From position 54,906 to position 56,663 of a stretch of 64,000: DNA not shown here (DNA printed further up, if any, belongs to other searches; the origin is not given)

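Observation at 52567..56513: Two divergent B12-binding radical-SAM paralogs bracketing a GT2 inside an N-glycosylation island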

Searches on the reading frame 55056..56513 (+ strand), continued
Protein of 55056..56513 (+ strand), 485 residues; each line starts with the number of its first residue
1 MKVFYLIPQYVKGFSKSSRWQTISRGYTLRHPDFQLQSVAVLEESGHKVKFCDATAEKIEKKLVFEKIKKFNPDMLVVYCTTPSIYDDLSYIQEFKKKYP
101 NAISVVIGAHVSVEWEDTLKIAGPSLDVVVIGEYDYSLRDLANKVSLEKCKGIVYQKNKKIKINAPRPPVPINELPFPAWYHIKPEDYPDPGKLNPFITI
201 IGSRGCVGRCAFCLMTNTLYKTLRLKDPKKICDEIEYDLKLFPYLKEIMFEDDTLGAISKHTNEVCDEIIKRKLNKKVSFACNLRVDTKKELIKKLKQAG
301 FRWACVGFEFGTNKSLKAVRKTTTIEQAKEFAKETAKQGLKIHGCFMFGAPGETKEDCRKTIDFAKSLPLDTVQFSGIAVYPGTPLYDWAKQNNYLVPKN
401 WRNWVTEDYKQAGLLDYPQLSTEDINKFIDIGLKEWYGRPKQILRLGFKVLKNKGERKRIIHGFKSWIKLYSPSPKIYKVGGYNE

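Call 55: search_dna_similar(query=window:55056-56510:+, collection=plasmids, mode=protein, max_evalue=1e-20, max_rows=25)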
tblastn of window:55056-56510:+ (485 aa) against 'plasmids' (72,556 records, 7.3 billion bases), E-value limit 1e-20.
Records with a match: 31; places in all: 32; records where one place covers at least 80% of the query: 26.
Best place of each record, by identity: <60% 31.
By first word of the organism name: Mycetohabitans 9; Paraburkholderia 4; Lawsonia 3; Caballeronia 3; Burkholderia 2; Azospirillum 2; Methylobacterium 1; Clostridium 1; Solidesulfovibrio 1; Eleftheria 1; and 4 more.
By predicted mobility (MOB-suite, as given by PLSDB): non-mobilizable 24; mobilizable 6; conjugative 1.
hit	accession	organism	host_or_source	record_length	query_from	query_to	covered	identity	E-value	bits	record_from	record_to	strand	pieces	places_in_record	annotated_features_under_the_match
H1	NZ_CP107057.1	Lawsonia intracellularis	-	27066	1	444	92%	34.0%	2e-79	276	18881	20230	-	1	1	radical SAM protein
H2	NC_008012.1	Lawsonia intracellularis PHE/MN1-00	Sus scrofa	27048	1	444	92%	34.0%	3e-79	276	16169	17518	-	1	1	radical SAM protein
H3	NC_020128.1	Lawsonia intracellularis N343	-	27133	1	444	92%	34.0%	3e-79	276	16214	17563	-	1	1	radical SAM protein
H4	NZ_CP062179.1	Mycetohabitans endofungorum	Rhizopus microsporus,bacterial ...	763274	1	459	95%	30.8%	1e-56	210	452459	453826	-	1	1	hpnJ: hopanoid biosynthesis associated radical SAM protein HpnJ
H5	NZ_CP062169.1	Mycetohabitans endofungorum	Rhizopus microsporus,bacterial ...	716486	1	459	95%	30.8%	1e-56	210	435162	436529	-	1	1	hpnJ: hopanoid biosynthesis associated radical SAM protein HpnJ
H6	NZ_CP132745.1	Mycetohabitans endofungorum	-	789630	1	459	95%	30.3%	1e-55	207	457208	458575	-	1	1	hpnJ: hopanoid biosynthesis associated radical SAM protein HpnJ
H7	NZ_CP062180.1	Mycetohabitans endofungorum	Rhizopus microsporus,bacterial ...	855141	1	459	95%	30.3%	2e-55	207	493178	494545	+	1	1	hpnJ: hopanoid biosynthesis associated radical SAM protein HpnJ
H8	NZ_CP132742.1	Mycetohabitans endofungorum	Rhizopus microsporus,culture isolated ...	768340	1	459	95%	30.3%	4e-55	206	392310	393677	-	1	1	hpnJ: hopanoid biosynthesis associated radical SAM protein HpnJ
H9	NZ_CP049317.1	Caballeronia sp. SBC2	whole organism,soil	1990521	1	459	95%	30.1%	2e-55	207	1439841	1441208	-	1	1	none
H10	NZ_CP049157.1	Caballeronia sp. SBC1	whole organism,soil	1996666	1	459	95%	30.1%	2e-55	207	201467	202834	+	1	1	none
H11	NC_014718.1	Mycetohabitans rhizoxinica HKI 454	-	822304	1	459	95%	30.1%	4e-55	206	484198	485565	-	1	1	hpnJ: hopanoid biosynthesis associated radical SAM protein HpnJ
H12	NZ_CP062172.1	Mycetohabitans rhizoxinica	Rhizopus microsporus,bacterial ...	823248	1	459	95%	30.1%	4e-55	206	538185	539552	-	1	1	hpnJ: hopanoid biosynthesis associated radical SAM protein HpnJ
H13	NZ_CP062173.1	Mycetohabitans rhizoxinica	Rhizopus microsporus,bacterial ...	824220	1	459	95%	30.1%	7e-55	205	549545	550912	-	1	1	hpnJ: hopanoid biosynthesis associated radical SAM protein HpnJ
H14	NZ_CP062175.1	Mycetohabitans rhizoxinica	Rhizopus microsporus,bacterial culture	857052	1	459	95%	30.1%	7e-55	205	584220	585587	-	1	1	hpnJ: hopanoid biosynthesis associated radical SAM protein HpnJ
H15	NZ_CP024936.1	Paraburkholderia graminis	soil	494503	1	459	95%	29.9%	7e-55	205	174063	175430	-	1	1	hpnJ: hopanoid biosynthesis associated radical SAM protein HpnJ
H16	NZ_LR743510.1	Methylobacterium bullatum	-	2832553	1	459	95%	29.3%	8e-48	184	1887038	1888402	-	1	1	none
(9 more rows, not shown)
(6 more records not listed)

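Call 56: get_annotated_region(hit=H2, flank=8000)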
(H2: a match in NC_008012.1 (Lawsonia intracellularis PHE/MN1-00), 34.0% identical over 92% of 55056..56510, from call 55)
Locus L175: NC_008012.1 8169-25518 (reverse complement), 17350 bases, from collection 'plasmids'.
description: Lawsonia intracellularis PHE/MN1-00 plasmid 1, complete sequence
organism: Lawsonia intracellularis PHE/MN1-00 (NCBI taxid 363253)
taxonomy: Bacteria; Thermodesulfobacteriota; Desulfovibrionia; Desulfovibrionales; Desulfovibrionaceae; Lawsonia; Lawsonia intracellularis; Lawsonia intracellularis PHE/MN1-00
host: -; source: Sus scrofa; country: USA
typing (MOB-suite, as given by PLSDB): non-mobilizable; replicon rep_cluster_1701
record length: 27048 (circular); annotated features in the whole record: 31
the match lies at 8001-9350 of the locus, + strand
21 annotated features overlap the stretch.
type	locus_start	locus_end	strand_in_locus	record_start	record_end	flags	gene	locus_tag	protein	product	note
CDS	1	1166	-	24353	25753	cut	-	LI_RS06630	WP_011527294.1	DUF2142 domain-containing protein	-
CDS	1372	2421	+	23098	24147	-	-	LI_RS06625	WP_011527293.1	hypothetical protein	-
CDS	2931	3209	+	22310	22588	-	-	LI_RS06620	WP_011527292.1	type II toxin-antitoxin system Phd/YefM family antitoxin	-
CDS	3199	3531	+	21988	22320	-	-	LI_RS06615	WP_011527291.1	type II toxin-antitoxin system RelE/ParE family toxin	GO:0030541 - plasmid partitioning [Evidence IEA]; GO:0051290 - protein heterotetramerization [Evidence IEA]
CDS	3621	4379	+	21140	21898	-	-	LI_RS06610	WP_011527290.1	glycosyltransferase family 2 protein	-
CDS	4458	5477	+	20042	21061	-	galE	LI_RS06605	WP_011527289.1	UDP-glucose 4-epimerase GalE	GO:0006012 - galactose metabolic process [Evidence IEA]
CDS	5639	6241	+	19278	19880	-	-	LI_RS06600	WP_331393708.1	glycosyltransferase family 2 protein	-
CDS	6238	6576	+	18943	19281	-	-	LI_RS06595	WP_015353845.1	DUF2304 family protein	-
CDS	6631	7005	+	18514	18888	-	-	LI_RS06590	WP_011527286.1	DUF2304 domain-containing protein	-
CDS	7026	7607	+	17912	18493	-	-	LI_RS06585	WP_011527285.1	SIS domain-containing protein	-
CDS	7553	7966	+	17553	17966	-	-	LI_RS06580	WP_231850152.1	hypothetical protein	-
CDS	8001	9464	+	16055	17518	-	-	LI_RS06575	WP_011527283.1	radical SAM protein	-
CDS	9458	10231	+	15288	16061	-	-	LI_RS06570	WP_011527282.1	class I SAM-dependent methyltransferase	-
CDS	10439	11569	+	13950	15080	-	-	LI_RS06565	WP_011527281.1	radical SAM protein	-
CDS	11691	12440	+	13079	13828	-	-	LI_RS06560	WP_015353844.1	class I SAM-dependent methyltransferase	-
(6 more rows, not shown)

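Call 57: get_annotated_region(hit=H11, flank=6000)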
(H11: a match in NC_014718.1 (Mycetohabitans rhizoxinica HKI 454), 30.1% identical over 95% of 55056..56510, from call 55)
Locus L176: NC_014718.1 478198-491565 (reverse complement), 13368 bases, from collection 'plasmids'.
description: Mycetohabitans rhizoxinica HKI 454 plasmid pBRH01, complete sequence
organism: Mycetohabitans rhizoxinica HKI 454 (NCBI taxid 882378)
taxonomy: Bacteria; Pseudomonadota; Betaproteobacteria; Burkholderiales; Burkholderiaceae; Mycetohabitans; Mycetohabitans rhizoxinica; Mycetohabitans rhizoxinica HKI 454
host: -; source: -; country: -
typing (MOB-suite, as given by PLSDB): non-mobilizable
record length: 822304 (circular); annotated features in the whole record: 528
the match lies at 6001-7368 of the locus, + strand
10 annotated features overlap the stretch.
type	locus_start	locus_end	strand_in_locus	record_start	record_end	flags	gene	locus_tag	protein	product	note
CDS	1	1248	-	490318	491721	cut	-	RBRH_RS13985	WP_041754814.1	TfuA-like protein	-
CDS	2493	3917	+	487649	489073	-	-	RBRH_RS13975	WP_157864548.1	F-box domain-containing protein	-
CDS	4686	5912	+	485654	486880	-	hpnI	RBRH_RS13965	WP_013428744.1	bacteriohopanetetrol glucosamine biosynthesis glycosyltransferase HpnI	-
CDS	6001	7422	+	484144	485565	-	hpnJ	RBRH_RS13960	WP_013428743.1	hopanoid biosynthesis associated radical SAM protein HpnJ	-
CDS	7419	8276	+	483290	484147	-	hpnK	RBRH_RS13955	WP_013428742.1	hopanoid biosynthesis-associated protein HpnK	GO:0005975 - carbohydrate metabolic process [Evidence IEA]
CDS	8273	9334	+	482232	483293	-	-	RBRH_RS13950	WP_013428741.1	lysylphosphatidylglycerol synthase domain-containing protein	-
CDS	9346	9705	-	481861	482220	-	-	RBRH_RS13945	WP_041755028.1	DUF3564 domain-containing protein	-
CDS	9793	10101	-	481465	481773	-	-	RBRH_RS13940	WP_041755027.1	DUF1488 domain-containing protein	-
CDS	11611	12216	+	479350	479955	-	-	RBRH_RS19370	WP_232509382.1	hypothetical protein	-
CDS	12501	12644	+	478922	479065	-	-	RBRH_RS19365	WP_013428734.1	hypothetical protein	-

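Call 60: get_annotated_region(hit=H15, flank=4000)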
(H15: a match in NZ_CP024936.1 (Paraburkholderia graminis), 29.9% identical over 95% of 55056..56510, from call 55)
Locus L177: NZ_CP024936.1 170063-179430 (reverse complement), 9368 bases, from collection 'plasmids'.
description: Paraburkholderia graminis strain PHS1 plasmid pPHS1_P, complete sequence
organism: Paraburkholderia graminis (NCBI taxid 60548)
taxonomy: Bacteria; Pseudomonadota; Betaproteobacteria; Burkholderiales; Burkholderiaceae; Paraburkholderia; Paraburkholderia graminis
host: -; source: soil; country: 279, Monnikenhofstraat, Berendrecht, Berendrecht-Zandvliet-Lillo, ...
typing (MOB-suite, as given by PLSDB): conjugative; relaxase MOBP; mating-pair formation MPF_F
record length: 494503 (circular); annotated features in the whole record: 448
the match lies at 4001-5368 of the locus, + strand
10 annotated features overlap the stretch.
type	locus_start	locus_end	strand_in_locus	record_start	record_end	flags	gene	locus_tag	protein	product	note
CDS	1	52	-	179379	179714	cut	-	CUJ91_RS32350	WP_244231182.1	DUF485 domain-containing protein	-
CDS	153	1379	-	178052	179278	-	-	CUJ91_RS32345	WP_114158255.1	FAD binding domain-containing protein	-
CDS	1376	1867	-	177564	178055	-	-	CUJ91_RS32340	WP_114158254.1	VOC family protein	-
CDS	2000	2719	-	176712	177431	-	-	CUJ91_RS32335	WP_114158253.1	TetR/AcrR family transcriptional regulator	GO:0006355 - regulation of DNA-templated transcription [Evidence IEA]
CDS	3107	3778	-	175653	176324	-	-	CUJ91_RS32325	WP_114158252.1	IS6 family transposase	-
CDS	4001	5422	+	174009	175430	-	hpnJ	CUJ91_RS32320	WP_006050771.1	hopanoid biosynthesis associated radical SAM protein HpnJ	-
CDS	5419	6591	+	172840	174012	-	hpnI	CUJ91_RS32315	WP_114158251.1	bacteriohopanetetrol glucosamine biosynthesis glycosyltransferase HpnI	-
CDS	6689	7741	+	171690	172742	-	-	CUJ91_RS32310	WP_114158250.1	lysylphosphatidylglycerol synthase domain-containing protein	-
CDS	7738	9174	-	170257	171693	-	-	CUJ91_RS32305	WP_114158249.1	ATP-binding protein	-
CDS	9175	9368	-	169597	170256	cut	-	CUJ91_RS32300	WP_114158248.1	response regulator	GO:0000160 - phosphorelay signal transduction system [Evidence IEA]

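Call 61: get_annotated_region(hit=H16, flank=4000)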
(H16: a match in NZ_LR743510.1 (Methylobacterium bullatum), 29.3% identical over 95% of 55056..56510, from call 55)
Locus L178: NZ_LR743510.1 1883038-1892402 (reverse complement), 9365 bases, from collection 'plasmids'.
description: Methylobacterium bullatum isolate mbul2 plasmid 1
organism: Methylobacterium bullatum (NCBI taxid 570505)
taxonomy: Bacteria; Pseudomonadota; Alphaproteobacteria; Hyphomicrobiales; Methylobacteriaceae; Methylobacterium; Methylobacterium bullatum
host: -; source: -; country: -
typing (MOB-suite, as given by PLSDB): non-mobilizable
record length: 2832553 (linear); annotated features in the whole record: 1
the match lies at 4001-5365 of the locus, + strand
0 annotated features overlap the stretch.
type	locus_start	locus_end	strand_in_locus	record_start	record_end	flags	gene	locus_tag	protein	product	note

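Call 74: find_encoding_contigs(protein=P0003, flank=10000, max_places=3)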
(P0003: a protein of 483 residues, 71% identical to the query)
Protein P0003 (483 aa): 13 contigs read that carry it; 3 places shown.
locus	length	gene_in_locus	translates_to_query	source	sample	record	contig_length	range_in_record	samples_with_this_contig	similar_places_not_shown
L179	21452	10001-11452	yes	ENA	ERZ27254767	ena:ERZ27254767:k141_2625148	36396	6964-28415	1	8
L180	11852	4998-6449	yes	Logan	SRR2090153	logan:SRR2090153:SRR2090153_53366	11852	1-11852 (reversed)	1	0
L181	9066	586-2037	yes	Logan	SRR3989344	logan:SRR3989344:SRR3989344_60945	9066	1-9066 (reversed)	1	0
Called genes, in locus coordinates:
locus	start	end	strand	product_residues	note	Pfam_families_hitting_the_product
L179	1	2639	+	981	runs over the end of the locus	PF02516:STT3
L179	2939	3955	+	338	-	PF00953:Glycos_transf_4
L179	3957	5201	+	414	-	PF01943:Polysacc_synt, PF13440:Polysacc_synt_3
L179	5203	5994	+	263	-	PF00535:Glycos_transf_2, PF13641:Glyco_tranf_2_3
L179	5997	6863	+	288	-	PF01522:Polysacc_deac_1, PF10096:DUF2334, PF11959:DUF3473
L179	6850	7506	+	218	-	PF01209:Ubie_methyltran (weak), PF02353:CMAS (weak), PF13489:Methyltransf_23, PF13847:Methyltransf_31, PF08241:Methyltransf_11, PF08242:Methyltransf_12, PF09445:Methyltransf_15, PF13649:Methyltransf_25, +1 more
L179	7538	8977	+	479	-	PF02310:B12-binding (faint), PF04055:Radical_SAM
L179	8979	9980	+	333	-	PF00535:Glycos_transf_2, PF10111:Glyco_tranf_2_2, PF13641:Glyco_tranf_2_3, PF13712:Glyco_tranf_2_5 (weak), PF13632:Glyco_trans_2_3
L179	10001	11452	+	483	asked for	PF02310:B12-binding, PF04055:Radical_SAM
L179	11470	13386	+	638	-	PF13231:PMT_2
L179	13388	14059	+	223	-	PF01209:Ubie_methyltran (weak), PF05219:DREV (weak), PF13489:Methyltransf_23, PF13847:Methyltransf_31, PF08241:Methyltransf_11, PF08242:Methyltransf_12, PF13649:Methyltransf_25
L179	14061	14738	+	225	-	PF00535:Glycos_transf_2, PF10111:Glyco_tranf_2_2, PF13641:Glyco_tranf_2_3 (weak)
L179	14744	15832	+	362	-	PF13439:Glyco_transf_4, PF20706:GT4-conflict, PF00534:Glycos_transf_1, PF13692:Glyco_trans_1_4, PF13524:Glyco_trans_1_2 (weak)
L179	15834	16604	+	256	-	PF01209:Ubie_methyltran, PF03141:Methyltransf_29 (weak), PF05401:NodS, PF13489:Methyltransf_23, PF08241:Methyltransf_11, PF08242:Methyltransf_12, PF13649:Methyltransf_25, PF13847:Methyltransf_31, +1 more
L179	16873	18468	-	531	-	PF13231:PMT_2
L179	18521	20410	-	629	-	PF01075:Glyco_transf_9, PF13641:Glyco_tranf_2_3, PF00535:Glycos_transf_2, PF13632:Glyco_trans_2_3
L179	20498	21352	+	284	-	PF13489:Methyltransf_23, PF08241:Methyltransf_11, PF08242:Methyltransf_12, PF13649:Methyltransf_25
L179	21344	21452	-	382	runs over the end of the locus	PF13439:Glyco_transf_4, PF13579:Glyco_trans_4_4, PF20706:GT4-conflict (weak), PF00534:Glycos_transf_1, PF13692:Glyco_trans_1_4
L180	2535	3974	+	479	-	PF02310:B12-binding (faint), PF04055:Radical_SAM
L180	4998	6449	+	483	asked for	PF02310:B12-binding, PF04055:Radical_SAM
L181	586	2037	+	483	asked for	PF02310:B12-binding, PF04055:Radical_SAM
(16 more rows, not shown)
